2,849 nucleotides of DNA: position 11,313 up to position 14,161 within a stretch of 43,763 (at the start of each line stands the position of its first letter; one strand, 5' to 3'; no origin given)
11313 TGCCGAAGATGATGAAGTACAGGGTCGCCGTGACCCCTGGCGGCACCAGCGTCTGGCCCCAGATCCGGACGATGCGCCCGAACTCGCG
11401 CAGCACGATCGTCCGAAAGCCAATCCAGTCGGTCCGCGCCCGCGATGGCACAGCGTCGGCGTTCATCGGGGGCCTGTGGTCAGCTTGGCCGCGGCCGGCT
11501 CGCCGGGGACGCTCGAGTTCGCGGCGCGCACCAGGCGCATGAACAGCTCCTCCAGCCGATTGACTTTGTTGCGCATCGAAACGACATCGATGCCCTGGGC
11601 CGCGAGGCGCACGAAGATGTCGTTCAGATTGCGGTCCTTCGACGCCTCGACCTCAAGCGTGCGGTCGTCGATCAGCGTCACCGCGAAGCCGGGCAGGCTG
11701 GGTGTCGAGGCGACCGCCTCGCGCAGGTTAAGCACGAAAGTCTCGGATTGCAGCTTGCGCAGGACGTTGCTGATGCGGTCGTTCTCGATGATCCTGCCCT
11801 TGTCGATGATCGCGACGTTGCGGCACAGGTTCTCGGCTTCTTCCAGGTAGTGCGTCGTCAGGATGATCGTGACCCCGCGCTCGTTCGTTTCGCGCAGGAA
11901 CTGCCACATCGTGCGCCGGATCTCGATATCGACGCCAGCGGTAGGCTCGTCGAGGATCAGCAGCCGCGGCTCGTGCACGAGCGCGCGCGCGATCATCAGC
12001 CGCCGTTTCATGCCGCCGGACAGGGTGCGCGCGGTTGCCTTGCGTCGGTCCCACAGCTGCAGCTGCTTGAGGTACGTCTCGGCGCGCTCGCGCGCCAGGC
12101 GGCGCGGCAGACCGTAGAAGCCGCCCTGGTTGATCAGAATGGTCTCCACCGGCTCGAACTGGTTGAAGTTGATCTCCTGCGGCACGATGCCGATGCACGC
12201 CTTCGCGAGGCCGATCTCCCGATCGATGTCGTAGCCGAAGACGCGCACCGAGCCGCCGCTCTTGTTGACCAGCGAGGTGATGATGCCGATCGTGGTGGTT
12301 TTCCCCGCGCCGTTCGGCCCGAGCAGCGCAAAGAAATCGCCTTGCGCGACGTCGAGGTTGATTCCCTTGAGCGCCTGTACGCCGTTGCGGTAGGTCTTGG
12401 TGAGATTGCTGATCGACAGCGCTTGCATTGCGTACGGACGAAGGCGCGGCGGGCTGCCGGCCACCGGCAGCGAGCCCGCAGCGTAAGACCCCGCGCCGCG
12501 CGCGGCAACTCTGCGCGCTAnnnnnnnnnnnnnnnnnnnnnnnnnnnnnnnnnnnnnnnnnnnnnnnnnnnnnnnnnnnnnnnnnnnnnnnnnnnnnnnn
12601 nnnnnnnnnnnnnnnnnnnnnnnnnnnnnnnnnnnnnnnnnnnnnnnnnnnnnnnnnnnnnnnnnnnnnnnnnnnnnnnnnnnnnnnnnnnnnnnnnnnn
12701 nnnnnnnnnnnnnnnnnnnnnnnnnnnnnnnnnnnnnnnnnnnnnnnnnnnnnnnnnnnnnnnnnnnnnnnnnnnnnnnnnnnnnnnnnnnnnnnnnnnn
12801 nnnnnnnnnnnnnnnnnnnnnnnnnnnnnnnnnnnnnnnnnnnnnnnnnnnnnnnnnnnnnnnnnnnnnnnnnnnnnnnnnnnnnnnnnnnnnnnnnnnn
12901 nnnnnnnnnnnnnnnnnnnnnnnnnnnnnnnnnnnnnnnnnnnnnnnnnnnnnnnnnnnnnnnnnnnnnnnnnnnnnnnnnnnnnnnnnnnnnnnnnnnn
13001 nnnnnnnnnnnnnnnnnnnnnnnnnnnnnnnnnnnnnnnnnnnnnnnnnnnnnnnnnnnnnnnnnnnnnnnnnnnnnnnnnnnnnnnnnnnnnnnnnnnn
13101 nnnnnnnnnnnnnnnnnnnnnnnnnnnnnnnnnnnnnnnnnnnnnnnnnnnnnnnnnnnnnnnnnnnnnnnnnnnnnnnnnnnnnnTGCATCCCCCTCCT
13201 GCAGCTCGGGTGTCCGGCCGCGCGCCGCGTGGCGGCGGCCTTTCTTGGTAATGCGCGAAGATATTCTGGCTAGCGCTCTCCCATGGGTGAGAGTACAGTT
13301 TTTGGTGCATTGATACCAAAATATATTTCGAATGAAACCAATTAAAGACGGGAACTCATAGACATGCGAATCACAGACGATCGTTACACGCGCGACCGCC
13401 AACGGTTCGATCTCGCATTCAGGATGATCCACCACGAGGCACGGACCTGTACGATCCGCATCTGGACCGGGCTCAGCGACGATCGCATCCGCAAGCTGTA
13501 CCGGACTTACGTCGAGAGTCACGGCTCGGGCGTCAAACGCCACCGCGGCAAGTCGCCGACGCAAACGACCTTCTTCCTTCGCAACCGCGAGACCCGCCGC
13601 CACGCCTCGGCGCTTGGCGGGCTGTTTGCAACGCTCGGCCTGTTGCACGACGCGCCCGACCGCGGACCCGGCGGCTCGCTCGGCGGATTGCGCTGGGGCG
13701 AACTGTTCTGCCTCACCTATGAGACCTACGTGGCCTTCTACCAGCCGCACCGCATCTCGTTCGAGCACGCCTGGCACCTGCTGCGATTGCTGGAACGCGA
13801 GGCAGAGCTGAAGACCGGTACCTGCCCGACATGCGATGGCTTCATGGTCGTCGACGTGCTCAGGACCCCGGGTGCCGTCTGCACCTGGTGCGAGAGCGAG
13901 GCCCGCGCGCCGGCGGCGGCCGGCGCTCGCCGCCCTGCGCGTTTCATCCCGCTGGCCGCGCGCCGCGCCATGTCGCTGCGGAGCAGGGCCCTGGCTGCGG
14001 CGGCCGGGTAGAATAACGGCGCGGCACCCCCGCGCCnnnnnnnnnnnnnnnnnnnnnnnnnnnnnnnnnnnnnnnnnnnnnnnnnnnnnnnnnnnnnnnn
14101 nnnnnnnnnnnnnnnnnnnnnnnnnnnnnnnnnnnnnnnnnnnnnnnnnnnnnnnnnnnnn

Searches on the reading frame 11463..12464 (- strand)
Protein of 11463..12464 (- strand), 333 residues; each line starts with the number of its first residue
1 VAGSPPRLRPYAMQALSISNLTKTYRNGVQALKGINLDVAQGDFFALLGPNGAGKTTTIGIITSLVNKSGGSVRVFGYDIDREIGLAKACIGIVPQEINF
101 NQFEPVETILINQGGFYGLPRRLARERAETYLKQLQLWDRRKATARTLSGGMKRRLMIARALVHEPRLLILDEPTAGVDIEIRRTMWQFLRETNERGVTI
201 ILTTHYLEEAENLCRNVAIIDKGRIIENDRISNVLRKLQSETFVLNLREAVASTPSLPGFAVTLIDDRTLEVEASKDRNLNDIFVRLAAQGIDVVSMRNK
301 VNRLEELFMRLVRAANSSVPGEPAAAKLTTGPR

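Call 48: search_protein_families(library=pfam, proteins=[window:11463-12464:-])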
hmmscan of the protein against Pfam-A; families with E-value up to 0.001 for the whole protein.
window:11463-12464:- (333 aa): 4 families
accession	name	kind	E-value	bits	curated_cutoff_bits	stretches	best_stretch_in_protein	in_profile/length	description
PF00005.33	ABC_tran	-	1.2e-30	107.4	25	1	32-176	1-137/137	ABC transporter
PF13304.12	AAA_21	-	7.9e-12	46.3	27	1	139-205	229-298/304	AAA domain, putative AbiEii toxin, Type IV TA system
PF13604.12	AAA_30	-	0.0002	21.6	27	0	44-76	20-52/191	AAA domain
PF13732.12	DrrA1-3_C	-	0.00052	21.1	27.4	0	237-312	9-81/81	ATP-binding protein DrrA1-3-like, C-terminal domain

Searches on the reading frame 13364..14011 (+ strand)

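Call 48: search_protein_families(library=pfam, proteins=[window:13364-14011:+])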
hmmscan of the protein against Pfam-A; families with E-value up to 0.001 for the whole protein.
window:13364-14011:+ (215 aa): 1 family
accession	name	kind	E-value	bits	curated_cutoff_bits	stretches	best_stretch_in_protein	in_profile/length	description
PF05280.16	FlhC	-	1.4e-09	38.4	27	1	128-183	112-167/173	Flagellar transcriptional activator (FlhC)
